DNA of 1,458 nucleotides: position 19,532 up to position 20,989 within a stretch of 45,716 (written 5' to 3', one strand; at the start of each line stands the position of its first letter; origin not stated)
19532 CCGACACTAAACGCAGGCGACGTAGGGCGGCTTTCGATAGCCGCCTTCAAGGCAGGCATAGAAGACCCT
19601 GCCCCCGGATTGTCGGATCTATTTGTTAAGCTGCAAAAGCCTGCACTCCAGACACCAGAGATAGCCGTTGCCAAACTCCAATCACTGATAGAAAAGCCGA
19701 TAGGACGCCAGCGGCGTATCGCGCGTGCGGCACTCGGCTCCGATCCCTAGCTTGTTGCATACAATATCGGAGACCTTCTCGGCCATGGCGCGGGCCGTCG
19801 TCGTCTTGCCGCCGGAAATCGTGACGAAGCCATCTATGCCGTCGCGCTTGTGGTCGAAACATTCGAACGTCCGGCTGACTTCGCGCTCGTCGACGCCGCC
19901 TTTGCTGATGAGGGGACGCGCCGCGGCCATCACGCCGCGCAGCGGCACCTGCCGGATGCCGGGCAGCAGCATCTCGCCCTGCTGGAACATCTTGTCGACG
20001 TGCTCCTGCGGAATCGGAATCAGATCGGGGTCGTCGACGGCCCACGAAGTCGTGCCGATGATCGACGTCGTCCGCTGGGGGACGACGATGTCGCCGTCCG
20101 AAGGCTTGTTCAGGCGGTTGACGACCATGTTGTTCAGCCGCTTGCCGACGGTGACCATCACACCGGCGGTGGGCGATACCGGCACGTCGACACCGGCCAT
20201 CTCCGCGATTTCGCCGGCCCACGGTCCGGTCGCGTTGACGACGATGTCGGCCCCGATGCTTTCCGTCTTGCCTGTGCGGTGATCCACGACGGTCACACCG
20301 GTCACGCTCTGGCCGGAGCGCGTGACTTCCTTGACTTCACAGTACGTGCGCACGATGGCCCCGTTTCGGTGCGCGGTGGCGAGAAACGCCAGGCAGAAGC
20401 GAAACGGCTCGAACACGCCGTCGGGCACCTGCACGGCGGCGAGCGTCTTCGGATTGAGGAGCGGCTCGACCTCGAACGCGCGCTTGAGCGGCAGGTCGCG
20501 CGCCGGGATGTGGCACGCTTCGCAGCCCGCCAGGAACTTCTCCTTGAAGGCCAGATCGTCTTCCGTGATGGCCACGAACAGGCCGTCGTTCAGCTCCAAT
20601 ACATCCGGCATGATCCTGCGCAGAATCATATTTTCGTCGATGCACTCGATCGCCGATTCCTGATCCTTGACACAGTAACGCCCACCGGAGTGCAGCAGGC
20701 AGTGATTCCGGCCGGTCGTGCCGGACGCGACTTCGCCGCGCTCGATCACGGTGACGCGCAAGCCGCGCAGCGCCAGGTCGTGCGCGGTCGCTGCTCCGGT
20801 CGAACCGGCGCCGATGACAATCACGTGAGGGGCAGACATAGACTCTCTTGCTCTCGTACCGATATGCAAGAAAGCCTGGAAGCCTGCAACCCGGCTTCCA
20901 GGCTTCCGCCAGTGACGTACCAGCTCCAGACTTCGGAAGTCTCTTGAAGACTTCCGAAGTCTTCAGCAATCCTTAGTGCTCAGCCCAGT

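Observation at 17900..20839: Short GlpA-type flavoprotein followed by an orphan SdhB/SdhC/SdhD-like module with no SdhA: candidate hybrid glycerol-3-phosphate:quinone oxidoreductase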

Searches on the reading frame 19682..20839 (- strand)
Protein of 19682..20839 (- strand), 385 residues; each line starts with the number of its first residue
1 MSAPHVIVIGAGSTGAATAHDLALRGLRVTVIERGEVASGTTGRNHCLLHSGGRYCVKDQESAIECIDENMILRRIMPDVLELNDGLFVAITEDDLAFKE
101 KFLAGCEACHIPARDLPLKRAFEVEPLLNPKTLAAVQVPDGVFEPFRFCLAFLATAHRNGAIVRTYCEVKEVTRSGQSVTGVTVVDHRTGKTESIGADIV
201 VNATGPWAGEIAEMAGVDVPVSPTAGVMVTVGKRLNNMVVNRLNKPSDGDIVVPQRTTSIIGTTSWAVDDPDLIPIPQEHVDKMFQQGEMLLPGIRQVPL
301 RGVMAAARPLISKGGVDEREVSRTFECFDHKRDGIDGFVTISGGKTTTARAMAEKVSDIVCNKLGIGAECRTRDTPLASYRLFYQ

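Call 4: search_protein_families(library=pfam, proteins=[window:19682-20839:-], max_evalue=0.01)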
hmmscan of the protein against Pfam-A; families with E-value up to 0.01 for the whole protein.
window:19682-20839:- (385 aa): 11 families
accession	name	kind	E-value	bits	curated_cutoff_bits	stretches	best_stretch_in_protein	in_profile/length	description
PF01266.30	DAO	-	3.2e-50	172.1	27.9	1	5-335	1-337/353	FAD dependent oxidoreductase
PF00890.30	FAD_binding_2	-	2e-09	37.6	20.4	2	5-42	1-38/414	FAD binding domain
PF01494.25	FAD_binding_3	-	6.8e-09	35.8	22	1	6-45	4-42/349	FAD binding domain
PF12831.13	FAD_oxidored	-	1.2e-08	35.2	27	1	138-219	83-157/416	FAD dependent oxidoreductase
PF07992.20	Pyr_redox_2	-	1.7e-07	31.4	26.1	1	5-53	2-46/291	Pyridine nucleotide-disulphide oxidoreductase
PF13450.12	NAD_binding_8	-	6.7e-06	26.7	21.9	1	8-42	1-35/68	NAD(P)-binding Rossmann-like domain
PF03486.20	HI0933_like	-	0.00019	21.4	50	1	5-36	2-33/244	HI0933-like protein Rossmann domain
PF00070.33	Pyr_redox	-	0.00053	20.9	22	1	5-36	1-32/82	Pyridine nucleotide-disulphide oxidoreductase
PF13241.12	NAD_binding_7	-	0.0037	18.2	22.1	0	4-112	8-88/104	Putative NAD(P)-binding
PF01946.23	Thi4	-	0.0055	16.4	26.2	1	5-40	19-54/235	Thi4 family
PF02558.23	ApbA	-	0.0071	16.4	22.2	0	6-47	1-41/150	Ketopantoate reductase PanE/ApbA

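Call 5: search_protein_families(library=ncbifam, proteins=[window:19682-20839:-], max_evalue=0.01)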
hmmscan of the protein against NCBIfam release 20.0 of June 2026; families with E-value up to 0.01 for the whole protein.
window:19682-20839:- (385 aa): 78 families (the best 25 are shown)
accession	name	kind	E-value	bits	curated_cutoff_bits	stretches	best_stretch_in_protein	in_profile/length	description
TIGR03377.1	glycerol3P_GlpA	equivalog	2.5e-138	461.9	552.8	1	5-379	1-377/530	anaerobic glycerol-3-phosphate dehydrogenase subunit GlpA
NF008313.0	PRK11101.1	equivalog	4.9e-117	391.8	425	1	5-378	10-387/548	anaerobic glycerol-3-phosphate dehydrogenase subunit A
NF008899.0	PRK12266.1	equivalog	8.4e-28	97.1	360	2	125-377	134-392/508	glycerol-3-phosphate dehydrogenase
NF009906.0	PRK13369.1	equivalog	4.5e-24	84.9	352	2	112-359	122-373/502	glycerol-3-phosphate dehydrogenase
NF033461.1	glycerol3P_ox_1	equivalog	9.4e-21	73.7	840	1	6-264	21-299/607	type 1 glycerol-3-phosphate oxidase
TIGR02352.1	thiamin_ThiO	equivalog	6.8e-20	71.4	250.8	2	89-311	93-306/351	glycine oxidase ThiO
NF033460.1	glycerol3P_ox_II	equivalog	1.3e-12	47.6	460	1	6-309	4-316/361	type 2 glycerol-3-phosphate oxidase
NF001933.0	PRK00711.1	subfamily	4.1e-12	45.8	383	2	101-231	152-280/429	D-amino acid dehydrogenase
NF008425.0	PRK11259.1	equivalog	9.1e-11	41.3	257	2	5-38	6-39/377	N-methyl-L-tryptophan oxidase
NF009074.0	PRK12409.1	equivalog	1.4e-10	40.9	494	2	5-39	3-37/410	D-amino acid dehydrogenase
NF008726.1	PRK11728.1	equivalog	8.9e-10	37.9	299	1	6-225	3-221/389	L-2-hydroxyglutarate oxidase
NF002480.1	PRK01747.1-1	equivalog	1.3e-09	37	540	1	4-281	249-521/645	bifunctional tRNA (5-methylaminomethyl-2-thiouridine)(34)-methyltransferase MnmC2/FAD-dependent 5-carboxymethylaminomethyl-2-thiouridine(34)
TIGR01377.1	soxA_mon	subfamily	3.2e-09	36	479.65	1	140-224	139-216/381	amino oxidase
TIGR03197.1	MnmC_Cterm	equivalog_domain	8e-09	35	174.2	1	5-50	1-47/400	FAD-dependent 5-carboxymethylaminomethyl-2-thiouridine(34) oxidoreductase MnmC1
TIGR03364.1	HpnW_proposed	hypoth_equivalog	6.3e-08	32.1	285.1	1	5-135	2-133/365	TIGR03364 family FAD-dependent oxidoreductase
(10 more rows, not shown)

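Call 7: find_homologous_proteins(query=window:19682-20839:-, max_evalue=1e-20)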
Query window:19682-20839:- (385 aa): 5262 proteins with E <= 1e-20 among 8000 candidates; the best 120 are listed.
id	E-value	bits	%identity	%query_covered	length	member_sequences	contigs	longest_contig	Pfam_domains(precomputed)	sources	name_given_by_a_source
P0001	3.2e-249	844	97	100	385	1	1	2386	PF01266.31,PF13450.13,PF00890.31,PF07992.21,PF01494.26,PF12831.14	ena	-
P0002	2.9e-247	838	96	100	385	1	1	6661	PF01266.31,PF13450.13,PF00890.31,PF07992.21,PF01494.26,PF12831.14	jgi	jgi:glycerol-3-phosphate dehydrogenase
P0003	1.7e-246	835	96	100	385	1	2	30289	PF01266.31,PF13450.13,PF00890.31,PF07992.21,PF01494.26,PF12831.14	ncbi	-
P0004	1.8e-243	825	94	100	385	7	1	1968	PF01266.31,PF13450.13,PF00890.31,PF07992.21,PF03486.21,PF01494.26,PF12831.14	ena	-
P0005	2.8e-241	818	94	99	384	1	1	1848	PF01266.31,PF13450.13,PF00890.31,PF07992.21,PF01494.26,PF12831.14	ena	-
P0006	7.9e-240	813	92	100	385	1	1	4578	PF01266.31,PF13450.13,PF00890.31,PF07992.21,PF01494.26,PF12831.14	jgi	-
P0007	1.5e-239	812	92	100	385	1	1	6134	PF01266.31,PF13450.13,PF00890.31,PF07992.21,PF01494.26,PF12831.14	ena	-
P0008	2.8e-239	811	92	100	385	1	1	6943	PF01266.31,PF13450.13,PF00890.31,PF07992.21,PF01494.26,PF12831.14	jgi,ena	-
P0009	1.6e-232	789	90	100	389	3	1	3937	PF01266.31,PF13450.13,PF00890.31,PF07992.21,PF01494.26,PF12831.14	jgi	jgi:glycerol-3-phosphate dehydrogenase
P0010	3.8e-226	768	86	100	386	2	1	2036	PF01266.31,PF13450.13,PF00890.31,PF07992.21,PF01494.26,PF12831.14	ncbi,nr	ncbi:MAG TPA: FAD-dependent oxidoreductase [Anaerolineae bacterium]|nr:FAD-dependent oxidoreductase 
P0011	1.8e-225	766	86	100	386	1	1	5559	PF01266.31,PF13450.13,PF00890.31,PF07992.21,PF01494.26,PF12831.14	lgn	-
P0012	7.8e-225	764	86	100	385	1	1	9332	PF01266.31,PF13450.13,PF00890.31,PF07992.21,PF01494.26,PF12831.14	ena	-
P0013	1.4e-224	763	85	100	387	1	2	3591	PF01266.31,PF13450.13,PF00890.31,PF07992.21,PF01494.26,PF12831.14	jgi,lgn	jgi:glycerol-3-phosphate dehydrogenase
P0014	2.4e-224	762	86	100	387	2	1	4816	PF01266.31,PF13450.13,PF00890.31,PF07992.21,PF01494.26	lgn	-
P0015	1.6e-223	760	86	100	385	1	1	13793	PF01266.31,PF13450.13,PF00890.31,PF07992.21,PF01494.26,PF12831.14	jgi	jgi:glycerol-3-phosphate dehydrogenase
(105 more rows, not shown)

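Call 9: find_related_loci(query=window:19682-20839:-, collection=genome_contigs, flank=6000)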
Query window:19682-20839:- (385 aa) in genome_contigs; peptide patterns used: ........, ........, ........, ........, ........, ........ (x = any residue, [..] = any of these).
130 stretches matched a pattern; 108 encode a relative of the query (tblastn E <= 1e-3); the best 80 are kept; 80 distinct loci.
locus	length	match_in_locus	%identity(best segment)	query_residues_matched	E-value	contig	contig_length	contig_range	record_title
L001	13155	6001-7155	96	1-385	0e+0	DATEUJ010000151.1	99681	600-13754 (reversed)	MAG TPA_asm: Anaerolineae bacterium isolate SMAG_U8338 k141_1506716, whole genome shotgun sequence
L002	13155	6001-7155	86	1-385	0e+0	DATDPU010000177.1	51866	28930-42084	MAG TPA_asm: Anaerolineae bacterium isolate SMAG_U7929 k141_521643, whole genome shotgun sequence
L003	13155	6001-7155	84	1-385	0e+0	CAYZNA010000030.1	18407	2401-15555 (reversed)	MAG TPA_asm: uncultured Anaerolineales bacterium isolate binchicken_co232_135 genome assembly, contig: NODE_5906_length_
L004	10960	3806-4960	80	1-385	0e+0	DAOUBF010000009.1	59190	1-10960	MAG TPA_asm: Anaerolineae bacterium isolate H68_711 k101_451146, whole genome shotgun sequence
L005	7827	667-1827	80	1-385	0e+0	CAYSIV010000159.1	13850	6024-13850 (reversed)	MAG TPA_asm: uncultured Anaerolineales bacterium isolate SRP119689_co1_311 genome assembly, contig: NODE_6397_length_138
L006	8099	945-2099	79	1-385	0e+0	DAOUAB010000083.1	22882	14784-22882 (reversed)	MAG TPA_asm: Anaerolineales bacterium isolate H61_599 k121_185184, whole genome shotgun sequence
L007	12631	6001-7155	79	1-385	0e+0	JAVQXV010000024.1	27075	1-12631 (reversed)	MAG: Anaerolineales bacterium isolate SKYGB_hs_bin36 NODE_2870_length_27075_cov_238.802961, whole genome shotgun sequenc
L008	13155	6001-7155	78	1-385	0e+0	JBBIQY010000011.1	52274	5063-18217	MAG: Anaerolineae bacterium isolate STF170223_bin_337 NODE_421_length_52274_cov_37.2174, whole genome shotgun sequence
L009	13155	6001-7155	79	1-385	0e+0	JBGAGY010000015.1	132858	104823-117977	MAG: Anaerolineales bacterium isolate MAG_MBR_H125.91 MBRH125-91_opera_contig_731, whole genome shotgun sequence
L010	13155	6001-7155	77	1-385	0e+0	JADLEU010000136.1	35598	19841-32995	MAG: Anaerolineales bacterium isolate SJ338 c_000000469147, whole genome shotgun sequence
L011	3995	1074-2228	78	1-385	0e+0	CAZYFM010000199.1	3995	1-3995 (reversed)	MAG TPA_asm: uncultured Flavobacteriaceae bacterium isolate SRP189682_co2_119 genome assembly, contig: NODE_57254_length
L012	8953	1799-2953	78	1-385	0e+0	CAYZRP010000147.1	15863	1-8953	MAG TPA_asm: uncultured Anaerolineales bacterium isolate SRP298887_co1_48 genome assembly, contig: NODE_3673_length_1586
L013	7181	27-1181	77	1-385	0e+0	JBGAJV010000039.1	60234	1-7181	MAG: Anaerolineales bacterium isolate MAG_AAO_H125.59 AAOH125-59_opera_contig_1495, whole genome shotgun sequence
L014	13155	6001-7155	77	1-385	0e+0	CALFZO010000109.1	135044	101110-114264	MAG TPA_asm: uncultured Anaerolineales bacterium isolate SRR1506987_bin.41_CONCOCT_v1.1_MAG genome assembly, contig: ERZ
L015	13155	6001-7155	75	1-385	0e+0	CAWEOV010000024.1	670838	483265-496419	MAG: uncultured Verrucomicrobiae bacterium isolate MFD02242.bin.1.322 genome assembly, contig: contig_8565, whole genome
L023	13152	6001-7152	73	1-384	0e+0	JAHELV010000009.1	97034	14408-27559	MAG: Nitriliruptorales bacterium isolate Ww637 NODE_226_length_97034_cov_14.219888, whole genome shotgun sequence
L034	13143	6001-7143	61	6-385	1e-155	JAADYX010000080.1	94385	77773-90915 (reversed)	MAG: Chloroflexi bacterium isolate TC_195 k99_651358, whole genome shotgun sequence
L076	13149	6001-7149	54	5-384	1e-133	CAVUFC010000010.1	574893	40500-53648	MAG: uncultured Solirubrobacteraceae bacterium isolate MFD04944.bin.2.43 genome assembly, contig: contig_20659, whole ge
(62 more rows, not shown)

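Call 25: search_solved_structures(query=window:19682-20839:-, max_evalue=0.00001, show_alignments=2)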
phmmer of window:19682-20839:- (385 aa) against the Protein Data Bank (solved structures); distinct sequences matched with E-value up to 0.00001: 16.
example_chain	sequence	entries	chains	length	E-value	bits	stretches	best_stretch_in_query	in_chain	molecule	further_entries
3da1_A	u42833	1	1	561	1.6e-25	93.1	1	6-374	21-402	Glycerol-3-phosphate dehydrogenase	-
2rgh_A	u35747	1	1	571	3.3e-17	65.8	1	6-361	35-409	Alpha-Glycerophosphate Oxidase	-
2rgo_A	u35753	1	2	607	1.7e-14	56.8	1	6-288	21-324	Alpha-Glycerophosphate Oxidase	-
1y56_B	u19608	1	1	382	2.7e-14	56.2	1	5-225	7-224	sarcosine oxidase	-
2qcu_A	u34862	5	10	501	3.8e-13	52.4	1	4-358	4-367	Aerobic glycerol-3-phosphate dehydrogenase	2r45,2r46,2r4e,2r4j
1pj5_A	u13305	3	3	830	9.4e-11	44.5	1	2-227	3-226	N,N-dimethylglycine oxidase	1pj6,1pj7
3gsi_A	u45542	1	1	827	3.3e-10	42.7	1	4-227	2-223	N,N-dimethylglycine oxidase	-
4ysh_A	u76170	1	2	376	9.8e-09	37.9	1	6-266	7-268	Glycine oxidase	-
4p9s_A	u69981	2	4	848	7.9e-08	34.9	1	6-225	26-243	Dimethylglycine dehydrogenase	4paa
5fjm_A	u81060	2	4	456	9.1e-08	34.7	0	4-47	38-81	L-AMINO ACID DEAMINASE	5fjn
4pab_A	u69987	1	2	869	2.1e-07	33.5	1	6-226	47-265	Dimethylglycine dehydrogenase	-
5l46_A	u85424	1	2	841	2.4e-07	33.3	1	6-226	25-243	Dimethylglycine dehydrogenase, mitochondrial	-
7fgp_A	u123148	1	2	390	2.4e-07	33.3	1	6-310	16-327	Glycine/D-amino acid oxidase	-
4x9m_A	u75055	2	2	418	4.7e-07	32.3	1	4-257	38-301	L-alpha-glycerophosphate oxidase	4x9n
7cyx_A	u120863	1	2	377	2e-06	30.3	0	122-335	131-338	Glycine oxidase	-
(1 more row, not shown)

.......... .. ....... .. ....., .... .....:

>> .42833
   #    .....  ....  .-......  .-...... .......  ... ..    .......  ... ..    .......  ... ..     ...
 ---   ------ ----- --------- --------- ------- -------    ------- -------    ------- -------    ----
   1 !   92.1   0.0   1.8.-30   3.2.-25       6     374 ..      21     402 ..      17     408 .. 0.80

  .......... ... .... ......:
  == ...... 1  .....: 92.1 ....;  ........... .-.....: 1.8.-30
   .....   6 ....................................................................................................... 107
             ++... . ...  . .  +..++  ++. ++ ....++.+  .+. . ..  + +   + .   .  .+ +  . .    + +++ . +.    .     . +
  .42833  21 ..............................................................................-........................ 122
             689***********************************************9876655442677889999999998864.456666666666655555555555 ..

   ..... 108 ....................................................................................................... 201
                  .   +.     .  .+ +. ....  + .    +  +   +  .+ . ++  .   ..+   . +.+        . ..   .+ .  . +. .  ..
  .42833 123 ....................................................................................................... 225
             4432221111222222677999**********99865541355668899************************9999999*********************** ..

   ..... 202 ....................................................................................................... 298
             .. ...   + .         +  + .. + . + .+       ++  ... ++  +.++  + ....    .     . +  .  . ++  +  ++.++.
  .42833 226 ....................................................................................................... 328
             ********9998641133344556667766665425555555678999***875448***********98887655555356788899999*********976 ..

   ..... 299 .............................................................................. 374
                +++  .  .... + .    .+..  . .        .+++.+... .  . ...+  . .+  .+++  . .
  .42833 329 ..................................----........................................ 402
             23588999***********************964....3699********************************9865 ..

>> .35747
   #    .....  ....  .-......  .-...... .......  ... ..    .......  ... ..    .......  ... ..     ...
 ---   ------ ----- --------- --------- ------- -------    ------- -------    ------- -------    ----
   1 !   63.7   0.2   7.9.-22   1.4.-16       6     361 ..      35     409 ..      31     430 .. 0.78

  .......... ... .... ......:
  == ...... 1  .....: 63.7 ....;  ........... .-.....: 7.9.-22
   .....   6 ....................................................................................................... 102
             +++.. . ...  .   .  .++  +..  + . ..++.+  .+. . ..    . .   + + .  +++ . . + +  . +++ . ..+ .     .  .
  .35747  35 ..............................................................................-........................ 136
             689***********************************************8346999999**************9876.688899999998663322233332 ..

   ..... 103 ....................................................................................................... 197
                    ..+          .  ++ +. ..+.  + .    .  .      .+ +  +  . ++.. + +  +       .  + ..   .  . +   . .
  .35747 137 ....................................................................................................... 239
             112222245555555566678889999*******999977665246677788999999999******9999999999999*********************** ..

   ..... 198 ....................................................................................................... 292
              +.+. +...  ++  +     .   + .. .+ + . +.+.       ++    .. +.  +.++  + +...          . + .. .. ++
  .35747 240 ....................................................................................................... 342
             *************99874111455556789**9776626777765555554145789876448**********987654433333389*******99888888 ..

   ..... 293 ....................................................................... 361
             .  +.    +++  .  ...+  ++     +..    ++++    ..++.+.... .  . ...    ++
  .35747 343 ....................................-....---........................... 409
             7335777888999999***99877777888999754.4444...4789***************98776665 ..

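Call 44: search_protein_families(library=pfam, proteins=[L015:2048-3547:+, L015:3580-4251:+, L015:4814-5434:+, L015:9419-10648:+, L015:10542-12182:+, L023:1736-4456:+, L023:4646-6004:+, L023:8669-10675:+, L034:2417-4225:+, L034:4423-5769:+], max_evalue=0.00001)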
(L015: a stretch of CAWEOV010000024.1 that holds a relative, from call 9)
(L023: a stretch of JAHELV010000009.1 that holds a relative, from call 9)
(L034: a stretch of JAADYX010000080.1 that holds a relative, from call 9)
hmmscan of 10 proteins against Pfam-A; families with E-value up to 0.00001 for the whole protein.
L015:2048-3547:+ (499 aa): 3 families
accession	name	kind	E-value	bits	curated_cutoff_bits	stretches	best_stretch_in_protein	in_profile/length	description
PF00006.31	ATP-synt_ab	-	7e-71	238.7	29.5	1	151-369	1-213/213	ATP synthase alpha/beta family, nucleotide-binding domain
PF22919.1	ATP-synt_VA_C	-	9.6e-30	103.1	24.7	1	375-473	2-100/101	C-terminal domain of V and A type ATP synthase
PF02874.29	ATP-synt_ab_N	-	1e-07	32.8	20.9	1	29-87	2-63/69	ATP synthase alpha/beta family, beta-barrel domain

L015:3580-4251:+ (223 aa): 1 family
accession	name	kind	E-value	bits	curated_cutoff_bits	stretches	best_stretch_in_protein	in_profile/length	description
PF01813.22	ATP-synt_D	-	1.2e-51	175.8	25.7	1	18-207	1-195/196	ATP synthase subunit D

L015:4814-5434:+ (206 aa): 0 families

L015:9419-10648:+ (409 aa): 1 family
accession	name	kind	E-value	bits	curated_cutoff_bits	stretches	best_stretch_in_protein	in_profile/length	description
PF00501.34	AMP-binding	-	7.3e-67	226.3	29.9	1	57-392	3-348/384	AMP-binding enzyme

L015:10542-12182:+ (546 aa): 1 family
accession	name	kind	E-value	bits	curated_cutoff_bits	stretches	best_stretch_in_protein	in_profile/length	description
PF00676.26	E1_dh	-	8.2e-85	284.8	22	1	236-526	2-293/300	Dehydrogenase E1 component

L023:1736-4456:+ (906 aa): 5 families
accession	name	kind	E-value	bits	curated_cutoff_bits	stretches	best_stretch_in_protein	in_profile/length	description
PF00122.25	E1-E2_ATPase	-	4.5e-45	153.8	28.1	1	142-337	3-181/181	E1-E2 ATPase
PF00689.26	Cation_ATPase_C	-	2.7e-39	135.2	27.3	1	723-884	2-169/175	Cation transporting ATPase, C-terminus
PF00702.32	Hydrolase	-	1.6e-18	68.2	26.4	1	355-650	3-191/191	haloacid dehalogenase-like hydrolase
PF13246.12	Cation_ATPase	-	1.8e-15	57.1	21.7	1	401-481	2-90/91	Cation transport ATPase (P-type)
PF00690.31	Cation_ATPase_N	-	9.2e-15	54.5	20.4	1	36-100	5-69/69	Cation transporter/ATPase, N-terminus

L023:4646-6004:+ (452 aa): 0 families

L023:8669-10675:+ (668 aa): 1 family
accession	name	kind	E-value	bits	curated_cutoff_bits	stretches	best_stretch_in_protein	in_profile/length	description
PF03984.19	DUF346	-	9.6e-21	73.7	22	2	233-269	4-39/39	Repeat of unknown function (DUF346)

L034:2417-4225:+ (602 aa): 4 families
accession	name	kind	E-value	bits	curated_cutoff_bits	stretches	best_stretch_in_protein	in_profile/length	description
PF00211.25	Guanylate_cyc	-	9.4e-24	84.4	21.9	1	420-593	7-177/183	Adenylate and Guanylate cyclase catalytic domain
PF01590.32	GAF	-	5.3e-17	63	22.4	1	113-248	5-133/133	GAF domain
PF13185.12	GAF_2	-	4.4e-16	59.8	28.6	1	108-249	2-136/136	GAF domain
PF13492.12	GAF_3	-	6.8e-14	52.8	27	1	113-250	5-129/129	GAF domain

L034:4423-5769:+ (448 aa): 3 families
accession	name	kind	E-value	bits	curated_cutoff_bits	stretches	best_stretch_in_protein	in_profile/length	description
PF22422.2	MGH1-like_GH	-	5.2e-102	342.5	27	1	40-436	1-356/356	Mannosylglycerate hydrolase MGH1-like glycoside hydrolase domain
PF01204.24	Trehalase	-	3.5e-13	49.7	21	1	255-408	307-459/512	Trehalase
PF03200.22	Glyco_hydro_63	-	6.7e-09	35.5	22.4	1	371-440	403-487/492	Glycosyl hydrolase family 63 C-terminal domain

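Call 68: search_protein_families(library=pfam, proteins=[L076:7177-8772:+, L076:5977-7161:+], max_evalue=0.001)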
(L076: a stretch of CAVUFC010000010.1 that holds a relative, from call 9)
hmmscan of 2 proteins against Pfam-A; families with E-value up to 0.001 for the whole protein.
L076:7177-8772:+ (532 aa): 11 families
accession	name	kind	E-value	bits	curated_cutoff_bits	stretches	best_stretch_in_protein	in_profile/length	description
PF13085.11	Fer2_3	-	1.5e-21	76.8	27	1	19-120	2-106/107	2Fe-2S iron-sulfur cluster binding domain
PF02754.22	CCG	-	4.5e-17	62.4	20.6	1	413-495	1-78/85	Cysteine-rich domain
PF13183.11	Fer4_8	-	2.9e-13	50.6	27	1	150-223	2-68/68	4Fe-4S dicluster domain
PF13187.11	Fer4_9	-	5.3e-10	39.6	27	2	200-222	34-50/52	4Fe-4S dicluster domain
PF13237.11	Fer4_10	-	8.8e-09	35.6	25.5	1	150-220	6-53/53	4Fe-4S dicluster domain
PF13746.11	Fer4_18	-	4.7e-06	27.2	27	0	140-165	48-73/114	4Fe-4S dicluster domain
PF13534.11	Fer4_17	-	1.7e-05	25.7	22.2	1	153-223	2-60/61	4Fe-4S dicluster domain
PF12838.12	Fer4_7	-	5.7e-05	23.9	27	1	153-223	2-52/52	4Fe-4S dicluster domain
PF00037.32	Fer4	-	0.00012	22.2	21.1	1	150-165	5-20/24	4Fe-4S binding domain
PF00111.32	Fer2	-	0.00018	21.8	21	1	41-87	14-72/77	2Fe-2S iron-sulfur cluster binding domain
PF12797.12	Fer4_2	-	0.00018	21.7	24.5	1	148-165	5-22/22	4Fe-4S binding domain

L076:5977-7161:+ (395 aa): 4 families
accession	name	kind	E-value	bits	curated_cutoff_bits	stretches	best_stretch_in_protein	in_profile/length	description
PF01266.30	DAO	-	4.6e-49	168.3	27.9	1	10-354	2-341/353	FAD dependent oxidoreductase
PF00890.30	FAD_binding_2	-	3.1e-12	46.9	20.4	2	144-216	136-210/414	FAD binding domain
PF01494.25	FAD_binding_3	-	2.8e-09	37.1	22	0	10-50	4-43/349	FAD binding domain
PF07992.20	Pyr_redox_2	-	0.00016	21.7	26.1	0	9-52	2-46/291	Pyridine nucleotide-disulphide oxidoreductase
